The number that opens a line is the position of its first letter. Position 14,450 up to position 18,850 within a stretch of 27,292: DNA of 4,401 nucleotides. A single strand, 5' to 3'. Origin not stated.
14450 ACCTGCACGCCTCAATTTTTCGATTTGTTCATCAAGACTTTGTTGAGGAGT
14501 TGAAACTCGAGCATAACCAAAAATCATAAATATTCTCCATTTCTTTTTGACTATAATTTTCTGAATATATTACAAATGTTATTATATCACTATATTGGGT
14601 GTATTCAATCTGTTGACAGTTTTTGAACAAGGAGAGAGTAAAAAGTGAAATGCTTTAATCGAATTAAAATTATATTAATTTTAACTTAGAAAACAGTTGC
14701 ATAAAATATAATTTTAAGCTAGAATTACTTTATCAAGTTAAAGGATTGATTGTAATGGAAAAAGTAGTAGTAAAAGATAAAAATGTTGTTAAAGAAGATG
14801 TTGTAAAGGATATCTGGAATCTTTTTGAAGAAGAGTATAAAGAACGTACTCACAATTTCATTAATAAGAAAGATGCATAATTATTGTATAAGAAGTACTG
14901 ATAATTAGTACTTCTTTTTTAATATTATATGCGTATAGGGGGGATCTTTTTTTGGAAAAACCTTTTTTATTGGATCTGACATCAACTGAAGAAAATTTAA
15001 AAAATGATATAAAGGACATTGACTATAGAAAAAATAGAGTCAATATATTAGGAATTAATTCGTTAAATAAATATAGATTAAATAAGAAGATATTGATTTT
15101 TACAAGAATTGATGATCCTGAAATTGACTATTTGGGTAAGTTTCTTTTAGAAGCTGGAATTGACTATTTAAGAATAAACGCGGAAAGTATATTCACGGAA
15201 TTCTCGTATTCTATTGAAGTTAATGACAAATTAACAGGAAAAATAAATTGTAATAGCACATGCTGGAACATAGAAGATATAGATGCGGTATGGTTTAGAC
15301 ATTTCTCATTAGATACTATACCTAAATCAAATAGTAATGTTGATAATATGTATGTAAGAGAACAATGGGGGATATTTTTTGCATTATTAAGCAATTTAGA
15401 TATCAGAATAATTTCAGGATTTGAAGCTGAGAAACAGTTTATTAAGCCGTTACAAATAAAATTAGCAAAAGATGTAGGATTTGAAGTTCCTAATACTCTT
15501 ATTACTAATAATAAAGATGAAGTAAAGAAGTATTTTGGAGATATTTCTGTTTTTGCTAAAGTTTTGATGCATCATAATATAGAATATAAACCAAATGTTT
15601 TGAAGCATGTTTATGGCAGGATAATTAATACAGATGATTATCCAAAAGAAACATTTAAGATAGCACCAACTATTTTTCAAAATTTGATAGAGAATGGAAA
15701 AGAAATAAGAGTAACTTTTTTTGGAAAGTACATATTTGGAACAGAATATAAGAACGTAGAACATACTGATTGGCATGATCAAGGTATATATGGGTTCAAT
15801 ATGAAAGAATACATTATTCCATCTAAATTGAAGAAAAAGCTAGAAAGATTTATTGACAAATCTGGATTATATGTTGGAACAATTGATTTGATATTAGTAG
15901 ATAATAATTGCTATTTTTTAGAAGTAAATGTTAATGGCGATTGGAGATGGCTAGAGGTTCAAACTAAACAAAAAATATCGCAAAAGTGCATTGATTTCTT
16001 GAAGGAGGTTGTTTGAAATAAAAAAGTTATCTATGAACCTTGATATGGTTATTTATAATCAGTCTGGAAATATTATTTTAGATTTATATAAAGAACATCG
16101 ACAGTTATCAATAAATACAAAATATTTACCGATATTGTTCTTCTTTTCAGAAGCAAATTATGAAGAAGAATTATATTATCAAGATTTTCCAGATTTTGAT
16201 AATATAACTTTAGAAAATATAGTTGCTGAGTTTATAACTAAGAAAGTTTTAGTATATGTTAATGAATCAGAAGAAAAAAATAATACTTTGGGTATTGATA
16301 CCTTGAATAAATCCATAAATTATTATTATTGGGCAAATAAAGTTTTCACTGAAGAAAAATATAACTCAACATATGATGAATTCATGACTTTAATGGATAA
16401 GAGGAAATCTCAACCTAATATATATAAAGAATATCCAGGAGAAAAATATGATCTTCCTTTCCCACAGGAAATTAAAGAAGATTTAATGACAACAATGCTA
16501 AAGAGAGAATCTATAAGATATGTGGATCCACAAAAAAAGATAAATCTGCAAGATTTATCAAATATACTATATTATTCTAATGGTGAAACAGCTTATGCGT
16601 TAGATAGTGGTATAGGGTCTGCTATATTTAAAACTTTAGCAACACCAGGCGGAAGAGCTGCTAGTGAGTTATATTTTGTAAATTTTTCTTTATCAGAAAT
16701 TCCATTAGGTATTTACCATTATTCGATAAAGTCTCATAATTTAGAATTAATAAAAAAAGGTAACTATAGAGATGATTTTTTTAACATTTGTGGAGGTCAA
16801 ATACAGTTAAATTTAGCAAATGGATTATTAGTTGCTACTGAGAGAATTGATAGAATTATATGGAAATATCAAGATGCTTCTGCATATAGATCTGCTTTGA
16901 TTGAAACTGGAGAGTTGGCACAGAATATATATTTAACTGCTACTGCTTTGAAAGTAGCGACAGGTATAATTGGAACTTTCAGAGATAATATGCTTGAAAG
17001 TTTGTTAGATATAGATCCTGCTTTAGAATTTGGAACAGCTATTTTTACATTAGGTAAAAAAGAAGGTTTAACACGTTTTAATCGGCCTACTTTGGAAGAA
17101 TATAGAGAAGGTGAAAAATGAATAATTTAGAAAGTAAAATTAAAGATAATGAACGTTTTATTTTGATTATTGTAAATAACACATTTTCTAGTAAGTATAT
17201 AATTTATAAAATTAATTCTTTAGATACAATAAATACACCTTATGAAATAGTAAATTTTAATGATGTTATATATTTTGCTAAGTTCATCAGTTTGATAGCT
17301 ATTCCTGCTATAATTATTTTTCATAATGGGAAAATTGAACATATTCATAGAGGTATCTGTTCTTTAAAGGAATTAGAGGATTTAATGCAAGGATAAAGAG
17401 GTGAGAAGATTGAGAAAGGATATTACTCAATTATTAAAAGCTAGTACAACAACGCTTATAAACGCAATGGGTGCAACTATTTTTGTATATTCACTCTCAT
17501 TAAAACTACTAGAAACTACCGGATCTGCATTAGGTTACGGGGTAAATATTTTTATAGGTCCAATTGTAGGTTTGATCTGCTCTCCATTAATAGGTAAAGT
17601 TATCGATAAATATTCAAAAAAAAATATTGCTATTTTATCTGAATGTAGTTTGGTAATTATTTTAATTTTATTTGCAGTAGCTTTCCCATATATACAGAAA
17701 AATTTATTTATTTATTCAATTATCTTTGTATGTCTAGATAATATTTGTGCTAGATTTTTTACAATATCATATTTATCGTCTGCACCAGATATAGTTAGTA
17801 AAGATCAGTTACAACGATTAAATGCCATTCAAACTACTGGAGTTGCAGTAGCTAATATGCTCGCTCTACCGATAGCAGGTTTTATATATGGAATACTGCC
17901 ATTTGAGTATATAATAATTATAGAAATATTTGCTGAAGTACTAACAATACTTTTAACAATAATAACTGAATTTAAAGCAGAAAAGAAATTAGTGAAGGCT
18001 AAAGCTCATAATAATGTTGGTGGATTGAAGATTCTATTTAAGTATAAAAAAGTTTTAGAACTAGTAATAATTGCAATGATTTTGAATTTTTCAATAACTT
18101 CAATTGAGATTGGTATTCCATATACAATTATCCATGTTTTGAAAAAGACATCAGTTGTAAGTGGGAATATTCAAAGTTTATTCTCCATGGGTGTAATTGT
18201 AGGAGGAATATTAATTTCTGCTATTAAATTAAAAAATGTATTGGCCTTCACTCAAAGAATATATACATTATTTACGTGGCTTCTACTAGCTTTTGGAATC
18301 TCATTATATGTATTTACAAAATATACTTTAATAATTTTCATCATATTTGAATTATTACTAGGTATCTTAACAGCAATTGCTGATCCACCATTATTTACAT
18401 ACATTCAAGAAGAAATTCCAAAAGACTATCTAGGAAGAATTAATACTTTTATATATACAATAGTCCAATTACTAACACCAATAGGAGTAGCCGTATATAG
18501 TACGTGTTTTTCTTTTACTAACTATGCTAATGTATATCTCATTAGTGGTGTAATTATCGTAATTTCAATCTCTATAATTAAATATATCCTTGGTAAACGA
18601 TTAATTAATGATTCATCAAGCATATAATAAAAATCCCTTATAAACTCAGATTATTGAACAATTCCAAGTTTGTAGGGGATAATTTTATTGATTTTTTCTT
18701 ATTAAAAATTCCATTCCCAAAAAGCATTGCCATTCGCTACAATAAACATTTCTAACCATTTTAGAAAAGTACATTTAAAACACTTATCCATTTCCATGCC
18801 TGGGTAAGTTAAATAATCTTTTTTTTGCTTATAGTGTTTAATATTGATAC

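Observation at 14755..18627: Compact peptide natural-product operon: 41-aa precursor with attenuator, ATP-grasp ligase, YcaO-less SagB-type dehydrogenase, Cys-less thioredoxin-fold protein and MFS exporter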

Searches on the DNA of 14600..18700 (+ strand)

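Call 6: search_dna_similar(query=window:14600-18700:+, collection=plasmids, mode=near, max_rows=20)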
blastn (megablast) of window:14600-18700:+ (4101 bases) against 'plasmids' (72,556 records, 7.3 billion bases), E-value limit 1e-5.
Records with a match: 2; places in all: 4; records where one place covers at least 80% of the query: 0.
Best place of each record, by identity: >=99% 1; 95-99% 1.
By first word of the organism name: Ligilactobacillus 2.
By predicted mobility (MOB-suite, as given by PLSDB): mobilizable 1; non-mobilizable 1.
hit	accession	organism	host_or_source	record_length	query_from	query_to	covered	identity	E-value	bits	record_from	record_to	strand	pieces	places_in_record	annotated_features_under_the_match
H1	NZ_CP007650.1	Ligilactobacillus salivarius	swine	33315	63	2989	19%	98.1%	0e+0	1392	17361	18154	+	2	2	hypothetical protein (x2)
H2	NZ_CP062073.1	Ligilactobacillus salivarius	swine,cell culture,feces,feces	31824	2890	2989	2%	100.0%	4e-43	185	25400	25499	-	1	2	none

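Call 8: get_annotated_region(hit=H1, flank=4000)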
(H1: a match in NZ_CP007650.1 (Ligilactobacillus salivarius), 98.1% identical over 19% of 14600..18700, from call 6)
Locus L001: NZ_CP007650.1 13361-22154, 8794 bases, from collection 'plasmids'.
description: Ligilactobacillus salivarius strain JCM1046 plasmid pCTN1046, complete sequence
organism: Ligilactobacillus salivarius (NCBI taxid 1624)
taxonomy: Bacteria; Bacillota; Bacilli; Lactobacillales; Lactobacillaceae; Ligilactobacillus; Ligilactobacillus salivarius
host: -; source: swine; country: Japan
typing (MOB-suite, as given by PLSDB): mobilizable; replicon rep_cluster_530; relaxase MOBT
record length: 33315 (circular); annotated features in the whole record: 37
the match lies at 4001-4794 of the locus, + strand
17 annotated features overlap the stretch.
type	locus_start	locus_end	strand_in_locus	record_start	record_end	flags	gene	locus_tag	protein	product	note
predicted_resistance_gene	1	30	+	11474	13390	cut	tet(M)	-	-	tetracycline resistance ribosomal protection protein Tet(M)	predicted by amrfinderplus; class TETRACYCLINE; identity 99.69%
CDS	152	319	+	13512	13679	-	-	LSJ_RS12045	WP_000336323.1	cysteine-rich KTR domain-containing protein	-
CDS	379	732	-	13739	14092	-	-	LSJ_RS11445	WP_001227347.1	helix-turn-helix transcriptional regulator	-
CDS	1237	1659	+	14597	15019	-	-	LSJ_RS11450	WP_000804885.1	sigma-70 family RNA polymerase sigma factor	GO:0006352 - DNA-templated transcription initiation [Evidence IEA]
CDS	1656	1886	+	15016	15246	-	-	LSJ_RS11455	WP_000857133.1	helix-turn-helix domain-containing protein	-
CDS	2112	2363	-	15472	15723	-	-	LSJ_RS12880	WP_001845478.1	hypothetical protein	-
CDS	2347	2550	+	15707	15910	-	-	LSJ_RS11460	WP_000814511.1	excisionase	-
CDS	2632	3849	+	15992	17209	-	-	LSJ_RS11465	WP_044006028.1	tyrosine-type recombinase/integrase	GO:0015074 - DNA integration [Evidence IEA]; GO:0006310 - DNA recombination [Evidence IEA]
CDS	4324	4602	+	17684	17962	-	-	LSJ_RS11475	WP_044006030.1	hypothetical protein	-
CDS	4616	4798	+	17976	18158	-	-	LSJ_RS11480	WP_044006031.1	hypothetical protein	-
CDS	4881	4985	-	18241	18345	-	-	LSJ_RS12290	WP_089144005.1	enterocin L50 family leaderless bacteriocin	-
CDS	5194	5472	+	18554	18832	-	-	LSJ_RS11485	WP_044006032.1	DUF2089 family protein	-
CDS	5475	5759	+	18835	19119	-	-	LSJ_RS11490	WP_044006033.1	hypothetical protein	-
CDS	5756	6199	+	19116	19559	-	-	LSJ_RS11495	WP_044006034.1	PH domain-containing protein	-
CDS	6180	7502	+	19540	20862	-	-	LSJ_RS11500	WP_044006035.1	PH domain-containing protein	-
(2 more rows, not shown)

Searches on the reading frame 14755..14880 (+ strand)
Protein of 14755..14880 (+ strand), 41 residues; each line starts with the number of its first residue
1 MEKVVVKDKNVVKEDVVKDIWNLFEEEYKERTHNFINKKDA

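Call 3: search_protein_families(library=pfam, proteins=[window:14755-14880:+], max_evalue=1)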
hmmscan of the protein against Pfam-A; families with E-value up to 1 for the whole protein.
window:14755-14880:+ (41 aa): 2 families
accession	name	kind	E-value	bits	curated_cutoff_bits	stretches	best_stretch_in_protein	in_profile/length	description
PF18043.6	T4_Rnl2_C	-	0.05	14.4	27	1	1-35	30-64/82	T4 RNA ligase 2 C-terminal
PF12417.13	DUF3669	-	0.1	12.9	22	1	14-39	40-65/66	Zinc finger protein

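Call 4: search_protein_families(library=ncbifam, proteins=[window:14755-14880:+], max_evalue=1)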
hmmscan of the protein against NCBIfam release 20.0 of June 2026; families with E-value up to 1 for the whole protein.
window:14755-14880:+ (41 aa): 0 families
